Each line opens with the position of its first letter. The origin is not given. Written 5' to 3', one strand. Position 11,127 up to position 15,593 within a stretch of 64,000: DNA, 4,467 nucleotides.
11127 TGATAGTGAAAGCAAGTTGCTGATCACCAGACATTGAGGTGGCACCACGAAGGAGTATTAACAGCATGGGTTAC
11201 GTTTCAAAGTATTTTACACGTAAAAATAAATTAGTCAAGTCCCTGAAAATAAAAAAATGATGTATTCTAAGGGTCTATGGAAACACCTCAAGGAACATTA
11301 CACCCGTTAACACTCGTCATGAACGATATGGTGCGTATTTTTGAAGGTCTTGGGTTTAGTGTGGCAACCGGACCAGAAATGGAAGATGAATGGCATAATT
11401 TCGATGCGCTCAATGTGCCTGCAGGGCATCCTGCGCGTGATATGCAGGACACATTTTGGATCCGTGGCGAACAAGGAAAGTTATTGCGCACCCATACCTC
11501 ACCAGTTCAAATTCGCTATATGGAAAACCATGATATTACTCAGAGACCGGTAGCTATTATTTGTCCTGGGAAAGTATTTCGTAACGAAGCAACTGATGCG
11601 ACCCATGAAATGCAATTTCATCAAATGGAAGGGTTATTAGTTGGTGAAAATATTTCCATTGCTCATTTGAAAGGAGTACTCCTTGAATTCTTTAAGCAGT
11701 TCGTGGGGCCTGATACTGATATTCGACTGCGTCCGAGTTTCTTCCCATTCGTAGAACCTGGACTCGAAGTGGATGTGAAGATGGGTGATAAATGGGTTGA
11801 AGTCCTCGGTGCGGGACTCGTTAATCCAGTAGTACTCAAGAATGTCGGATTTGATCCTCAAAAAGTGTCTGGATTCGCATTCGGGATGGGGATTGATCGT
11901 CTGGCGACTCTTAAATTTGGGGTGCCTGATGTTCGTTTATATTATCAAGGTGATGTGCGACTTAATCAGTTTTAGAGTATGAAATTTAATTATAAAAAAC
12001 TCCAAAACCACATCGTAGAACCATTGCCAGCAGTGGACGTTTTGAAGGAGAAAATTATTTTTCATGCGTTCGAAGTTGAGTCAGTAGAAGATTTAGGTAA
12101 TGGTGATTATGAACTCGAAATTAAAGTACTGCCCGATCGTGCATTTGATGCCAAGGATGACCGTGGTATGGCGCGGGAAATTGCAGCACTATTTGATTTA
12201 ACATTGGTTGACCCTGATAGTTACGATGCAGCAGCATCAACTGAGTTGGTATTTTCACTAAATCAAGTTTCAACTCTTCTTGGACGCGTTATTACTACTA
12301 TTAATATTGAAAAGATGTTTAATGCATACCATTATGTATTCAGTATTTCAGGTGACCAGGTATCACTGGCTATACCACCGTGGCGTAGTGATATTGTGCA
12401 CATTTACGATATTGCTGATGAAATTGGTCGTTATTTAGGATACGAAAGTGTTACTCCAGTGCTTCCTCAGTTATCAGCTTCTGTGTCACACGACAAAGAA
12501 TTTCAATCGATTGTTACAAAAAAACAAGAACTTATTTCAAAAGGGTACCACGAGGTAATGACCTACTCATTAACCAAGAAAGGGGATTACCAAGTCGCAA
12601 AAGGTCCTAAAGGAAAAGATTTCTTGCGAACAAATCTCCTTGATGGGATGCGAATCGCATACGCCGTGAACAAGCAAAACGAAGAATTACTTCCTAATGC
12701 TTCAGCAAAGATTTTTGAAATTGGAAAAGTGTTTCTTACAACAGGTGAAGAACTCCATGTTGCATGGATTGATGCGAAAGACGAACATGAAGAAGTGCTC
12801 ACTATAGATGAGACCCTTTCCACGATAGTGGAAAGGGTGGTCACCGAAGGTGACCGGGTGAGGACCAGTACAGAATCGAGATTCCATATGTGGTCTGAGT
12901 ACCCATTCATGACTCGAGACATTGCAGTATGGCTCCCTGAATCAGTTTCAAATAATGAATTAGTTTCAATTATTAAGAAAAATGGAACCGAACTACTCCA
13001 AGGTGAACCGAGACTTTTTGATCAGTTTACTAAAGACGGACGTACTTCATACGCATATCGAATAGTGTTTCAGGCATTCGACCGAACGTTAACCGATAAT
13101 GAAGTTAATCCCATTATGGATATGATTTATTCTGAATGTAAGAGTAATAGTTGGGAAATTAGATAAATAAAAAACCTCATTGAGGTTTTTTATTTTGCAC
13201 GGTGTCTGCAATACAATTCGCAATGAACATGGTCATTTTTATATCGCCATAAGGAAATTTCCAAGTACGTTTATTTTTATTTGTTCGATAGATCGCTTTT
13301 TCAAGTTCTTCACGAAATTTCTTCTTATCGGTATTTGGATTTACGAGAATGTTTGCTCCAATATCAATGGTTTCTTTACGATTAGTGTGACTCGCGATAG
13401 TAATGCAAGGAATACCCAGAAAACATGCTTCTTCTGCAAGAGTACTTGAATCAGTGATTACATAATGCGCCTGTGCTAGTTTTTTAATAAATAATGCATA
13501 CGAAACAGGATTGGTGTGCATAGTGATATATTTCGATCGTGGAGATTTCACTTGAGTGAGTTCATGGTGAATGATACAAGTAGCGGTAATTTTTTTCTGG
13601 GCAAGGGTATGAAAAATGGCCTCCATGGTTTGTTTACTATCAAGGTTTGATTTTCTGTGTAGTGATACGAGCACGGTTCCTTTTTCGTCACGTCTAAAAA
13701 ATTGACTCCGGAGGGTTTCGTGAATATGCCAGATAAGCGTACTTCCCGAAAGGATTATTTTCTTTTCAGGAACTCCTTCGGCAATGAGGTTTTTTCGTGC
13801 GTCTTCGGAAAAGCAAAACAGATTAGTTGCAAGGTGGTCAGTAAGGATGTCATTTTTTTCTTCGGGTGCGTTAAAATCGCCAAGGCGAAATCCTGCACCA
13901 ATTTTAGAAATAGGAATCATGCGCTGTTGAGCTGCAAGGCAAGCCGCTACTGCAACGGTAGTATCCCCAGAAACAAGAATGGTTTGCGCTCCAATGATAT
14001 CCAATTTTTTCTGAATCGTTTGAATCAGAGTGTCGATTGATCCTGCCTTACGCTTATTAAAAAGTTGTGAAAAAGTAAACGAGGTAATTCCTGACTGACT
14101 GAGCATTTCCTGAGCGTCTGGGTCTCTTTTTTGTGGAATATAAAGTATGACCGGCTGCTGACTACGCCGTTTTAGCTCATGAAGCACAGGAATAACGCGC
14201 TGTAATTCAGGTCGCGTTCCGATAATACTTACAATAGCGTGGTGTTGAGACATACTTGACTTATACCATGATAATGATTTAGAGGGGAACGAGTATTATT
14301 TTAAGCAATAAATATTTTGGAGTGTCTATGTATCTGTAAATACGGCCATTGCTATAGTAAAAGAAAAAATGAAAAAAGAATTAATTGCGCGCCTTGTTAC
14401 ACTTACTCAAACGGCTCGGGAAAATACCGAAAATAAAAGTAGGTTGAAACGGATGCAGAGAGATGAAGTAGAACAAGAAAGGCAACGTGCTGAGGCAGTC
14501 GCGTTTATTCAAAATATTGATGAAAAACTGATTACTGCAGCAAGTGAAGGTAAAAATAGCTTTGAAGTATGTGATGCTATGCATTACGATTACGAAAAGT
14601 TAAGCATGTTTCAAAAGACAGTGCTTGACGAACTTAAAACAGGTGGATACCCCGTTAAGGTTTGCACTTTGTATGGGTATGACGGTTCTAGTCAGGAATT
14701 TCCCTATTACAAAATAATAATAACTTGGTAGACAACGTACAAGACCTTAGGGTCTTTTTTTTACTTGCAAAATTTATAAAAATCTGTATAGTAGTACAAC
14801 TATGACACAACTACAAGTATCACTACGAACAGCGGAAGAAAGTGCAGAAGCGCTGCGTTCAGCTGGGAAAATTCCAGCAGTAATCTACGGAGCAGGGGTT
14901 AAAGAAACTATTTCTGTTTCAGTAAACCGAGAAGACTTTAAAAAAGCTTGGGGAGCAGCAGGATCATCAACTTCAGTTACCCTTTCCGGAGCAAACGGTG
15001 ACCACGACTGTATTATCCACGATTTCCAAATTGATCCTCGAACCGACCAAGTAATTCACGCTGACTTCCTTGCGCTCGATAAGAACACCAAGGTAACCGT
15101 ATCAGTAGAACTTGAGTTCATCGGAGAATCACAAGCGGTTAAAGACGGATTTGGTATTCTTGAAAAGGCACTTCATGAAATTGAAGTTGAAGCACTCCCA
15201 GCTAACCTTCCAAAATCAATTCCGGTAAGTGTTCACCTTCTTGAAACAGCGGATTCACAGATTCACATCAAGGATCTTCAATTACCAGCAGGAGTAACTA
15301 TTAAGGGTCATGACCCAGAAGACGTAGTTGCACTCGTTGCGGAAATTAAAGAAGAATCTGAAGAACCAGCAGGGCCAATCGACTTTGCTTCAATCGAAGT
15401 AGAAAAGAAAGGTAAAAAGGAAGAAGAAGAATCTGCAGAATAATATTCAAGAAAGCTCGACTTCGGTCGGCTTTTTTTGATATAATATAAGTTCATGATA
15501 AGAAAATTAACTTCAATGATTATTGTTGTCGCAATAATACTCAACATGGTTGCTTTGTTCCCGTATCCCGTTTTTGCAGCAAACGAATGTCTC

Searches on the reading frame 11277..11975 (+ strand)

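Call 30: search_protein_families(library=pfam, proteins=[window:11277-11975:+], max_evalue=0.00001)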
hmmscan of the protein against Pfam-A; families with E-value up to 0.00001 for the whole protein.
window:11277-11975:+ (232 aa): 1 family
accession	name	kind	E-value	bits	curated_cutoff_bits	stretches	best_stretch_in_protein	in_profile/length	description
PF01409.25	tRNA-synt_2d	-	3.1e-89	299.1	19.8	1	3-230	11-243/246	tRNA synthetases class II core domain (F)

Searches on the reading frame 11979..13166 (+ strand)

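Call 30: search_protein_families(library=pfam, proteins=[window:11979-13166:+], max_evalue=0.00001)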
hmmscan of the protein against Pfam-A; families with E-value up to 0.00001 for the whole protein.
window:11979-13166:+ (395 aa): 3 families
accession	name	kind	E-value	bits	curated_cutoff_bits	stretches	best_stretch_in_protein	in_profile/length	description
PF03147.19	FDX-ACB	-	2e-18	67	31.1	1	306-390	1-88/94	Ferredoxin-fold anticodon binding domain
PF03484.21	B5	-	8.3e-11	42.4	28.6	1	92-155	3-67/67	tRNA synthetase B5 domain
PF17759.6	tRNA_synthFbeta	-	9.6e-08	32.2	22.4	1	161-259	4-119/214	Phenylalanyl tRNA synthetase beta chain CLM domain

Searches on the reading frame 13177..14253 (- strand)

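Call 39: search_protein_families(library=pfam, proteins=[window:13177-14253:-], max_evalue=0.00001)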
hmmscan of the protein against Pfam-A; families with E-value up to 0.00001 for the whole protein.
window:13177-14253:- (358 aa): 1 family
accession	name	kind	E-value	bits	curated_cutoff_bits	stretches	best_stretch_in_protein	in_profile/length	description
PF02350.25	Epimerase_2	-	5.3e-48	164.1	30.6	1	71-346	50-344/347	UDP-N-acetylglucosamine 2-epimerase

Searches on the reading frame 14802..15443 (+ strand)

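Call 39: search_protein_families(library=pfam, proteins=[window:14802-15443:+], max_evalue=0.00001)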
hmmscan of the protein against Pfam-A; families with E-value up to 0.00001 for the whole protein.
window:14802-15443:+ (213 aa): 2 families
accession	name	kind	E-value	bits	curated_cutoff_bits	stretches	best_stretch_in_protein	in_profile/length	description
PF14693.11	Ribosomal_TL5_C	-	9.2e-21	74.5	27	1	97-181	1-82/84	Ribosomal protein TL5, C-terminal domain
PF01386.24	Ribosomal_L25p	-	9.5e-19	68.1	23.6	1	4-89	1-82/82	Ribosomal L25p family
